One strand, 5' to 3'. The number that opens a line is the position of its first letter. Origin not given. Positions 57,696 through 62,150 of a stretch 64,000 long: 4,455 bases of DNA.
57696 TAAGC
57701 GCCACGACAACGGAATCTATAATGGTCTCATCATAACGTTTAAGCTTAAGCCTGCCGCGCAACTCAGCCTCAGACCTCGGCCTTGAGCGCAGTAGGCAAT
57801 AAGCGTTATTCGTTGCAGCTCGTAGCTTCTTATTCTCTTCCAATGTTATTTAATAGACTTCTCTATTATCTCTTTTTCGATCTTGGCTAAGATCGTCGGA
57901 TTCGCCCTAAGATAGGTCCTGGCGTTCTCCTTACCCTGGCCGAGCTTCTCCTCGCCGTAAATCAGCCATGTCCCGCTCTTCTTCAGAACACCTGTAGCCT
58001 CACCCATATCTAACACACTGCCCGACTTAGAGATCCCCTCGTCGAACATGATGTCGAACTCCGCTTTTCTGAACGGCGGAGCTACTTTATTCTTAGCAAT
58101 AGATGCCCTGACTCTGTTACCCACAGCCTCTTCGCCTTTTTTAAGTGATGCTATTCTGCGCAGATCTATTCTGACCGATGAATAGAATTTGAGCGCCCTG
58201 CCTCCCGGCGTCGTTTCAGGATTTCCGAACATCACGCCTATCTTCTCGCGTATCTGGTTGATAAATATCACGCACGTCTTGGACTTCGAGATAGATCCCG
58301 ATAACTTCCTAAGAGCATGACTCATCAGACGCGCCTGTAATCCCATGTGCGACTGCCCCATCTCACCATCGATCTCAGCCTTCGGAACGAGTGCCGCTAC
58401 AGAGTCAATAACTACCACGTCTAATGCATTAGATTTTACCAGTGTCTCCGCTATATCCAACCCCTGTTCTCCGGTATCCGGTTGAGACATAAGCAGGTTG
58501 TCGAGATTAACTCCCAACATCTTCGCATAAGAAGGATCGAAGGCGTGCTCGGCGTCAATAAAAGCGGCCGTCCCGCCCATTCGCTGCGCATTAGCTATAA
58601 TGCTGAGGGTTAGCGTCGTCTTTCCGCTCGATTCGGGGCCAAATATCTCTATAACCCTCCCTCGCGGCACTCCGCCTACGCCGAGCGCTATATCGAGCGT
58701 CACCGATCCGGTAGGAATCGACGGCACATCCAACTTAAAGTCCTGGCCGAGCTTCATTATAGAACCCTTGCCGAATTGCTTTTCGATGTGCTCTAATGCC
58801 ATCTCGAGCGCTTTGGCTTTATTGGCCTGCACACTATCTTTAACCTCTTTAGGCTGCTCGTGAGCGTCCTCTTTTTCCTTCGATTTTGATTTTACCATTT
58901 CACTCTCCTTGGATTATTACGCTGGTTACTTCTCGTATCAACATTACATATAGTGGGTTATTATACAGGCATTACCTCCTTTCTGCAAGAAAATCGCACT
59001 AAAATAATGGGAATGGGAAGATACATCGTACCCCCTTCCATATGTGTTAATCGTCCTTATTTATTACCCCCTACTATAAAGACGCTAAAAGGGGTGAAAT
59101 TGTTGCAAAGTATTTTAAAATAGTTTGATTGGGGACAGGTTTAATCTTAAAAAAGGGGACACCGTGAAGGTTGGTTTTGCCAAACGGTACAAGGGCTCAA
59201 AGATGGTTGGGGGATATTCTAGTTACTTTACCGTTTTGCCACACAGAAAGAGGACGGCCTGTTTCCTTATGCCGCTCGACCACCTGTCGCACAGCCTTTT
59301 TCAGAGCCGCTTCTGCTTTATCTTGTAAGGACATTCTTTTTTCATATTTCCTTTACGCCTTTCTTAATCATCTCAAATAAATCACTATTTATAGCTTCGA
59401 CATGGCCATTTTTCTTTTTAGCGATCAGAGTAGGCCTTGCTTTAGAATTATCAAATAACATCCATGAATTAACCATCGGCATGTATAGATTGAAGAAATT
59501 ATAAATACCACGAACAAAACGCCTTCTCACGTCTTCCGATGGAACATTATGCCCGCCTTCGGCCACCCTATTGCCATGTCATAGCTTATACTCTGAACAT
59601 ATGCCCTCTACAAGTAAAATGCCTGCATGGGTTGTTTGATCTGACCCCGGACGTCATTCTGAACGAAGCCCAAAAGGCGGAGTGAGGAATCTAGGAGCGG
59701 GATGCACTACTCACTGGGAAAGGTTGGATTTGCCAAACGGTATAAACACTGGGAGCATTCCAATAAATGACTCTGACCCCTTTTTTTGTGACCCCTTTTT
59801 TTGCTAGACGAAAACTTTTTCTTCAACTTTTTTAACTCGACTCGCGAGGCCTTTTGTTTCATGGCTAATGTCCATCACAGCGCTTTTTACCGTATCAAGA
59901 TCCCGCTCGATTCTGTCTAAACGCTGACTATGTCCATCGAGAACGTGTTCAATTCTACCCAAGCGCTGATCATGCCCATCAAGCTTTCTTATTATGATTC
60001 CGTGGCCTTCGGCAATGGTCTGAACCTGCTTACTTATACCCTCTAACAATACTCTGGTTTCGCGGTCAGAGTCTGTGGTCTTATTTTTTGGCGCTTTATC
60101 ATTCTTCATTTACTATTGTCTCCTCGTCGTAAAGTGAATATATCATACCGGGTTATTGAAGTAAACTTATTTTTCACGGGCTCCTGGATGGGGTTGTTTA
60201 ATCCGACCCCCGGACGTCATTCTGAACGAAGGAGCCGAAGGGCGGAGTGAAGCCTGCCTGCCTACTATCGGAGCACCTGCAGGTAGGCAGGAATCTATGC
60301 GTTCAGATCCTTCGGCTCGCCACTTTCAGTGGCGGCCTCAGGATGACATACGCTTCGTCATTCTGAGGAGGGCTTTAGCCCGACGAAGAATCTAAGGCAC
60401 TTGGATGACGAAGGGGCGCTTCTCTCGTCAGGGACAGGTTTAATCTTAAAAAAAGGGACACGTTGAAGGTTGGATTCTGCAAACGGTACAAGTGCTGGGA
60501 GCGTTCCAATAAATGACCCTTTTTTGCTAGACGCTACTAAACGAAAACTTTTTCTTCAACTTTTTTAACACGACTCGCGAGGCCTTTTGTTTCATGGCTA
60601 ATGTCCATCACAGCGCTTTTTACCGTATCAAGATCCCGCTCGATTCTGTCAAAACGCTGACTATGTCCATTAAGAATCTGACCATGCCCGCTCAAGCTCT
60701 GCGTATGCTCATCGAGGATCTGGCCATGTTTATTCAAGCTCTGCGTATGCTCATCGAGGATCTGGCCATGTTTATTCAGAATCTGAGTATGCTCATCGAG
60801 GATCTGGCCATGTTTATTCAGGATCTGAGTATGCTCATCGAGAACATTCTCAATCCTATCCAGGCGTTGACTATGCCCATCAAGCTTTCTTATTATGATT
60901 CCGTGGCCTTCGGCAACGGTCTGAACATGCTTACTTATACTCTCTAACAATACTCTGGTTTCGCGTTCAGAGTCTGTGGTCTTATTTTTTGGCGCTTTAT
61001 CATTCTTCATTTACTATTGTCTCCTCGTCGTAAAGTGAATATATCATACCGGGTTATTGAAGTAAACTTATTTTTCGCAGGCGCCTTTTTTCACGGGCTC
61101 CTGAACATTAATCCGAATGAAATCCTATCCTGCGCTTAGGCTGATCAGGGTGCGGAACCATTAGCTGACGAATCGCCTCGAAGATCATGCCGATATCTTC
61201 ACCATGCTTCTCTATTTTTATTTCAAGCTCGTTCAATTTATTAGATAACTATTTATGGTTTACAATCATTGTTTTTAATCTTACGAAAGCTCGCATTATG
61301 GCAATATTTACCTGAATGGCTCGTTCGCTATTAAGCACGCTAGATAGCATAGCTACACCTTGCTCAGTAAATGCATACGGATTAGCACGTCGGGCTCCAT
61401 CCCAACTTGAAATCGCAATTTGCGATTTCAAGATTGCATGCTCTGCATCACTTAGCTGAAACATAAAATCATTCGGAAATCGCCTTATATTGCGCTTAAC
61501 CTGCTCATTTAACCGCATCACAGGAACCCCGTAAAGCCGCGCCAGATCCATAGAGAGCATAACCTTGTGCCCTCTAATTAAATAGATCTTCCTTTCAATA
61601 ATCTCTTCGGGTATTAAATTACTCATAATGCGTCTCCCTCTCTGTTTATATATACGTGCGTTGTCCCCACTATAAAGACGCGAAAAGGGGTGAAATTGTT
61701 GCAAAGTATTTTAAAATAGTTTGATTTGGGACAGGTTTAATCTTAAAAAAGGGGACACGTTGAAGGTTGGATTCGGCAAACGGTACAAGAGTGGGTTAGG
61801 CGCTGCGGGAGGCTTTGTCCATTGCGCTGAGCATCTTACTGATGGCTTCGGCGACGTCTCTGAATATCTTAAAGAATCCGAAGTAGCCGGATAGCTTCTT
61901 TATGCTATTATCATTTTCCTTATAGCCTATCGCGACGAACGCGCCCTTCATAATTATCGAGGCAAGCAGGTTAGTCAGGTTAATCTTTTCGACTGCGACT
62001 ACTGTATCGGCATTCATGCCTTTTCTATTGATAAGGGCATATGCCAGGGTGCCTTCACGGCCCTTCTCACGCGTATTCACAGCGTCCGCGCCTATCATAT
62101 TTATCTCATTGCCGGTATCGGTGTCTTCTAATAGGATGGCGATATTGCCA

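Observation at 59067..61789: Cassette-like accessory island immediately upstream of recA, bounded by ~125-nt direct repeats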

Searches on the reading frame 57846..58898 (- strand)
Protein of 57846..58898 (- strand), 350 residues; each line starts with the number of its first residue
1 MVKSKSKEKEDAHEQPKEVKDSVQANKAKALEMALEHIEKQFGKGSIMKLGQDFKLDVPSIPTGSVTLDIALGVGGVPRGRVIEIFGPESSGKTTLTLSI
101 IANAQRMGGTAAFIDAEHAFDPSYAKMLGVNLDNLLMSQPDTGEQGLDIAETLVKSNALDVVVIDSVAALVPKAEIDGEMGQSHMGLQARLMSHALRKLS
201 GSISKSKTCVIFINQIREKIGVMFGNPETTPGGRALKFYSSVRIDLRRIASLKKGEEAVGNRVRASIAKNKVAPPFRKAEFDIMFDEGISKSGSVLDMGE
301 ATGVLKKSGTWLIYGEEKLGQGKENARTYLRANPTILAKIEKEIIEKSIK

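Call 10: find_encoding_contigs(protein=window:57846-58898:-, flank=10000, max_places=10)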
Protein window:57846-58898:- (350 aa): 13 contigs read that carry it; 2 places shown.
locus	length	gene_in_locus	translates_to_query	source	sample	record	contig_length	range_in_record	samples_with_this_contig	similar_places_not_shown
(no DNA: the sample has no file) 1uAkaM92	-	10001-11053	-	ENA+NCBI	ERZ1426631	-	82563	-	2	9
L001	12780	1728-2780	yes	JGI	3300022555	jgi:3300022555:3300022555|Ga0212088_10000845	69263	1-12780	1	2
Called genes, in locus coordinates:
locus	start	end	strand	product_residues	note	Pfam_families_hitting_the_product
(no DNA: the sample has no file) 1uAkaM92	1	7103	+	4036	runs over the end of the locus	?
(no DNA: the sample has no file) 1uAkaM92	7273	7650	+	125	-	PF10543:ORF6N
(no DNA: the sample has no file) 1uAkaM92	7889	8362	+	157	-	PF01519:DUF16 (faint)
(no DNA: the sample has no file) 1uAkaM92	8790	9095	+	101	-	PF10779:XhlA (faint)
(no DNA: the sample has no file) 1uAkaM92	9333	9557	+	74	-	-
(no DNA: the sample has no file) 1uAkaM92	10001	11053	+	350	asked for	PF00154:RecA_N, PF08423:Rad51, PF06745:ATPase (faint), PF27531:MT3502_N (weak), PF21096:RecA_C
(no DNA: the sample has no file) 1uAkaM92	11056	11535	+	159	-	PF21982:RecX_HTH1, PF02631:RecX_HTH2, PF21981:RecX_HTH3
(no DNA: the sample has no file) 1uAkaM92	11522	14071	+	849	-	PF01411:tRNA-synt_2c, PF07973:tRNA_SAD, PF02272:DHHA1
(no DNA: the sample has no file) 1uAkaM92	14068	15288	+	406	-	PF00815:Histidinol_dh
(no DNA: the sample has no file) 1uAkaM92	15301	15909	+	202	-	PF00475:IGPD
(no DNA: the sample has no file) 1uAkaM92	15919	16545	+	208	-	PF00117:GATase, PF07685:GATase_3 (faint), PF01174:SNO (weak)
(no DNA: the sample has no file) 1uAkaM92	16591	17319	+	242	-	PF00977:His_biosynth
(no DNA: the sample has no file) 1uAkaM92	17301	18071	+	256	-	PF00977:His_biosynth, PF03060:NMO (faint)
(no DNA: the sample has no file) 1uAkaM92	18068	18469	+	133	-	PF01502:PRA-CH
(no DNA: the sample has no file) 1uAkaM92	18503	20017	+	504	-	PF04715:, PF00425:Chorismate_bind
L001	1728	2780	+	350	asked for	PF00154:RecA_N, PF08423:Rad51, PF06745:ATPase (faint), PF27531:MT3502_N (weak), PF21096:RecA_C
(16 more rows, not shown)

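Call 29: find_homologous_proteins(query=window:57846-58898:-, max_evalue=1e-100)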
Query window:57846-58898:- (350 aa): 7997 proteins with E <= 1e-100 among 8000 candidates; the best 120 are listed.
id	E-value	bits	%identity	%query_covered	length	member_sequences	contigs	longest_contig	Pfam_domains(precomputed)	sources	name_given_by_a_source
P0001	4.4e-199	679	89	100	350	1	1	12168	PF08423.18,PF00154.28,PF21096.3,PF27531.1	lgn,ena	-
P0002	8.0e-199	678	89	100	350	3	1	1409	PF08423.18,PF00154.28,PF21096.3,PF27531.1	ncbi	-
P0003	1.7e-198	677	89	100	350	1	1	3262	PF06745.20,PF08423.18,PF00154.28,PF21096.3,PF27531.1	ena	-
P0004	1.8e-198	677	89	100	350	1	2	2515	PF06745.20,PF08423.18,PF00154.28,PF21096.3,PF27531.1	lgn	-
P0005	7.6e-198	675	89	100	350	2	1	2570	PF08423.18,PF00154.28,PF21096.3,PF27531.1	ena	-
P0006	1.1e-197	674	89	99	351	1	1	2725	PF08423.18,PF00154.28,PF21096.3,PF27531.1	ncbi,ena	-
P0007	2.6e-197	673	89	100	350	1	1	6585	PF08423.18,PF00154.28,PF21096.3,PF27531.1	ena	-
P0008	2.5e-196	670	88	100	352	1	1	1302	PF08423.18,PF00154.28,PF21096.3,PF27531.1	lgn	-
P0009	6.3e-196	668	89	100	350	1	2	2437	PF08423.18,PF00154.28,PF21096.3,PF27531.1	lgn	-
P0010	9.1e-196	668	89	100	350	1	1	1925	PF08423.18,PF00154.28,PF21096.3,PF27531.1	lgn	-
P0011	1.9e-195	667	89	100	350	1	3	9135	PF08423.18,PF00154.28,PF21096.3,PF27531.1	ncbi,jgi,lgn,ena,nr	ncbi:MAG: recombinase RecA [Candidatus Omnitrophica bacterium]|nr:recombinase RecA [Candidatus Omnit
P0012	6.5e-195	665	89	100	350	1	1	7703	PF08423.18,PF00154.28,PF21096.3,PF27531.1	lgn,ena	-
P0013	9.0e-195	665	88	100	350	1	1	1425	PF08423.18,PF00154.28,PF21096.3,PF27531.1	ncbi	-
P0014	9.8e-195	664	89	100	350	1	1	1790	PF08423.18,PF00154.28,PF21096.3,PF27531.1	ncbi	-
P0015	3.1e-194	663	91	94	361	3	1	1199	PF08423.18,PF00154.28,PF21096.3,PF27531.1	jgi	jgi:recombination protein RecA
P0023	1.6e-192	657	90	95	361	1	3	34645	PF08423.18,PF00154.28,PF21096.3,PF27531.1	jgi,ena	-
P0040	2.3e-188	643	91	93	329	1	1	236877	PF08423.18,PF00154.28,PF21096.3,PF27531.1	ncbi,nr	ncbi:MAG: recombinase RecA [Candidatus Omnitrophica bacterium]|nr:recombinase RecA [Candidatus Omnit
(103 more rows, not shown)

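Call 30: find_encoding_contigs(protein=P0001, flank=8000, max_places=2)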
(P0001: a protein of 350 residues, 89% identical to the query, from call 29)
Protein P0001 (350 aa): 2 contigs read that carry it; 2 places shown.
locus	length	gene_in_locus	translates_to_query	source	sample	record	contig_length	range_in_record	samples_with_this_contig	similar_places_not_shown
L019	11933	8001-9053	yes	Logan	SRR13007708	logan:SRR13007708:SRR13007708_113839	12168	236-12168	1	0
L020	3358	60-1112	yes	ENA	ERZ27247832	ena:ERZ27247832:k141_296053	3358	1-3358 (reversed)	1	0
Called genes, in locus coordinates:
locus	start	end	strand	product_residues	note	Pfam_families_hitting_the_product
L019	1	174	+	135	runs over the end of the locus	?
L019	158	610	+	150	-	PF04608:PgpA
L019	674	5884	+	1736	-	PF02518:HATPase_c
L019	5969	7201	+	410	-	PF00994:MoCF_biosynth, PF18146:CinA_KH, PF02464:CinA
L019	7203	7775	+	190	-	PF10469:AKAP7_NLS, PF13563:2_5_RNA_ligase2, PF02834:LigT_PEase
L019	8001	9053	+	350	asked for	PF00154:RecA_N, PF08423:Rad51, PF27531:MT3502_N (weak), PF21096:RecA_C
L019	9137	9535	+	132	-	PF21982:RecX_HTH1 (faint), PF02631:RecX_HTH2, PF21981:RecX_HTH3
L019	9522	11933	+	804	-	?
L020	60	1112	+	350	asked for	PF00154:RecA_N, PF08423:Rad51, PF27531:MT3502_N (weak), PF21096:RecA_C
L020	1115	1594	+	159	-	PF21982:RecX_HTH1, PF02631:RecX_HTH2, PF21981:RecX_HTH3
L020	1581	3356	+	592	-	?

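Call 31: find_encoding_contigs(protein=P0023, flank=8000, max_places=2)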
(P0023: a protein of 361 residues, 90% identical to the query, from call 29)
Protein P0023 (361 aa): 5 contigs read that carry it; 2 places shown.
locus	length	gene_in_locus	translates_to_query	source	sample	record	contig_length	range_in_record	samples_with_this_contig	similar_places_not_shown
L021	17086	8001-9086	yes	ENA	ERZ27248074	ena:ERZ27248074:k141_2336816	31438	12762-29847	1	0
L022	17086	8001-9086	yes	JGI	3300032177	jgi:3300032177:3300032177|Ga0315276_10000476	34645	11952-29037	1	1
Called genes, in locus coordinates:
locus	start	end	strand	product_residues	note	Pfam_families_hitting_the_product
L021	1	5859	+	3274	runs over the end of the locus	PF01182:Glucosamine_iso, PF02518:HATPase_c, PF02224:Cytidylate_kin (weak), PF02518:HATPase_c, PF01704:UDPGP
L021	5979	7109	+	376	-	PF00994:MoCF_biosynth, PF18146:CinA_KH, PF02464:CinA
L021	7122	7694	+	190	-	PF02834:LigT_PEase, PF13563:2_5_RNA_ligase2, PF02834:LigT_PEase (weak)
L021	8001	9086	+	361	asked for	PF00154:RecA_N, PF08423:Rad51, PF27531:MT3502_N (weak), PF21096:RecA_C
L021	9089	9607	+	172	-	PF21982:RecX_HTH1, PF02631:RecX_HTH2, PF21981:RecX_HTH3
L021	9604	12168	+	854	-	PF01411:tRNA-synt_2c, PF07973:tRNA_SAD, PF02272:DHHA1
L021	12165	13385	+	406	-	PF00815:Histidinol_dh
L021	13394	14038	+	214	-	PF00475:IGPD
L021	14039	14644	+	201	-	PF00117:GATase, PF07685:GATase_3 (weak), PF01174:SNO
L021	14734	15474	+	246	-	PF00977:His_biosynth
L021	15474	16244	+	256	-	PF00977:His_biosynth, PF01207:Dus (faint), PF03060:NMO (faint)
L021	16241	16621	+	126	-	PF01502:PRA-CH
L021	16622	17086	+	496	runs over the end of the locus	PF04715:, PF00425:Chorismate_bind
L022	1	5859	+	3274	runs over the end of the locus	PF01182:Glucosamine_iso, PF02518:HATPase_c, PF02224:Cytidylate_kin (weak), PF02518:HATPase_c, PF01704:UDPGP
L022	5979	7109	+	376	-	PF00994:MoCF_biosynth, PF18146:CinA_KH, PF02464:CinA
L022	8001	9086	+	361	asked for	PF00154:RecA_N, PF08423:Rad51, PF27531:MT3502_N (weak), PF21096:RecA_C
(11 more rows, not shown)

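Call 32: find_encoding_contigs(protein=P0040, flank=8000, max_places=2)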
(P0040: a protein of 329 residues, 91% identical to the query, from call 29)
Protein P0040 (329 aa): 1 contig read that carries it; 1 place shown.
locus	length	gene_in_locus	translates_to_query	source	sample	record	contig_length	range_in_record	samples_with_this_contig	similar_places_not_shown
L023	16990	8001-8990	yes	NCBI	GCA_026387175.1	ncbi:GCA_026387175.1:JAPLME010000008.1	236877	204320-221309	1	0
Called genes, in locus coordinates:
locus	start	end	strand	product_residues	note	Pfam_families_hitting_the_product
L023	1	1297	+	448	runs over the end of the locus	PF00919:UPF0004, PF04055:Radical_SAM, PF18693:TRAM_2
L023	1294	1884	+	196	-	PF01066:CDP-OH_P_transf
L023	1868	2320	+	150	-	PF04608:PgpA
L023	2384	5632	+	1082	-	-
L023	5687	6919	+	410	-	PF00994:MoCF_biosynth, PF18146:CinA_KH, PF02464:CinA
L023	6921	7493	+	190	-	PF10469:AKAP7_NLS, PF13563:2_5_RNA_ligase2, PF02834:LigT_PEase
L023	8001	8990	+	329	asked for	PF00154:RecA_N, PF08423:Rad51, PF27531:MT3502_N (weak), PF21096:RecA_C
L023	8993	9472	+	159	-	PF21982:RecX_HTH1, PF02631:RecX_HTH2, PF21981:RecX_HTH3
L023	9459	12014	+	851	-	PF01411:tRNA-synt_2c, PF07973:tRNA_SAD, PF02272:DHHA1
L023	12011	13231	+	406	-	PF00815:Histidinol_dh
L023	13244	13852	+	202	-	PF00475:IGPD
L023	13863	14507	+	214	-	PF00117:GATase, PF01174:SNO (weak)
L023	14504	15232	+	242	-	PF00977:His_biosynth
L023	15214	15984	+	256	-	PF00977:His_biosynth, PF01207:Dus (faint), PF05690:ThiG (faint), PF03060:NMO (weak)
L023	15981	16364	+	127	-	PF01502:PRA-CH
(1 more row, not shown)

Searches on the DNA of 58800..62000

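Call 5: search_rna_families(source=window, start=58800, end=62000, threshold=evalue, max_evalue=5, show_alignments=3)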
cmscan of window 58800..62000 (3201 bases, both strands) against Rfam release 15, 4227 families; matches with E-value up to 5: 1.
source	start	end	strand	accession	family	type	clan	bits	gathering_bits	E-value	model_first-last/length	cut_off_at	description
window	60353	60413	+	RF00805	mir-351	Gene; miRNA;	-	22.4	70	0.13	1-75/75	no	mir-351 microRNA precursor family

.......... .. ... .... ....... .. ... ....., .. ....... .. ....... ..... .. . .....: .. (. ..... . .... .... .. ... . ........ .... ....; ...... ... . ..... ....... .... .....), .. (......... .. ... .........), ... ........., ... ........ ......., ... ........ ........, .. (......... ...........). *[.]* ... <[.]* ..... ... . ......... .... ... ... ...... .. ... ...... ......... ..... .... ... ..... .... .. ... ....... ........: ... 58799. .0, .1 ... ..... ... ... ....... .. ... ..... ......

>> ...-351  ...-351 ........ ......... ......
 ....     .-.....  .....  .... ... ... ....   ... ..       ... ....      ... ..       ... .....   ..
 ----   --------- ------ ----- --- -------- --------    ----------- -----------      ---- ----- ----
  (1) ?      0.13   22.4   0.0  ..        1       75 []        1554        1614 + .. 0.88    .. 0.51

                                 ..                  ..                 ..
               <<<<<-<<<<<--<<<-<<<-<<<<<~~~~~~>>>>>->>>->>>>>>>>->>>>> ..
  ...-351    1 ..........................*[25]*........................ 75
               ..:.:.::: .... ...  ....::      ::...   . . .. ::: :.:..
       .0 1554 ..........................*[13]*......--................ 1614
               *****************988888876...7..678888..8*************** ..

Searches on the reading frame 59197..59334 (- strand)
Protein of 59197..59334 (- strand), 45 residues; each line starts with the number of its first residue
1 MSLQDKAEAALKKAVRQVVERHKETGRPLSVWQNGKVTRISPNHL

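Call 12: search_protein_families(library=pfam, proteins=[window:59197-59334:-], max_evalue=0.1)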
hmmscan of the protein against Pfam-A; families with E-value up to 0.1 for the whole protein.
window:59197-59334:- (45 aa): 0 families

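Call 27: search_protein_families(library=ncbifam, proteins=[window:59197-59334:-], max_evalue=0.1)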
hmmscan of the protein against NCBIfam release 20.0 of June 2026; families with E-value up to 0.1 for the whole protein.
window:59197-59334:- (45 aa): 0 families

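Call 43: search_protein_families(library=phrogs, proteins=[window:59197-59334:-], max_evalue=0.01)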
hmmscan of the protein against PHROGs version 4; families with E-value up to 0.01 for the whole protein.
window:59197-59334:- (45 aa): 0 families

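Call 44: search_protein_families(library=padloc, proteins=[window:59197-59334:-], max_evalue=0.01)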
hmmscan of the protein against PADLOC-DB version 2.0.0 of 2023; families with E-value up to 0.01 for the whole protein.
window:59197-59334:- (45 aa): 0 families
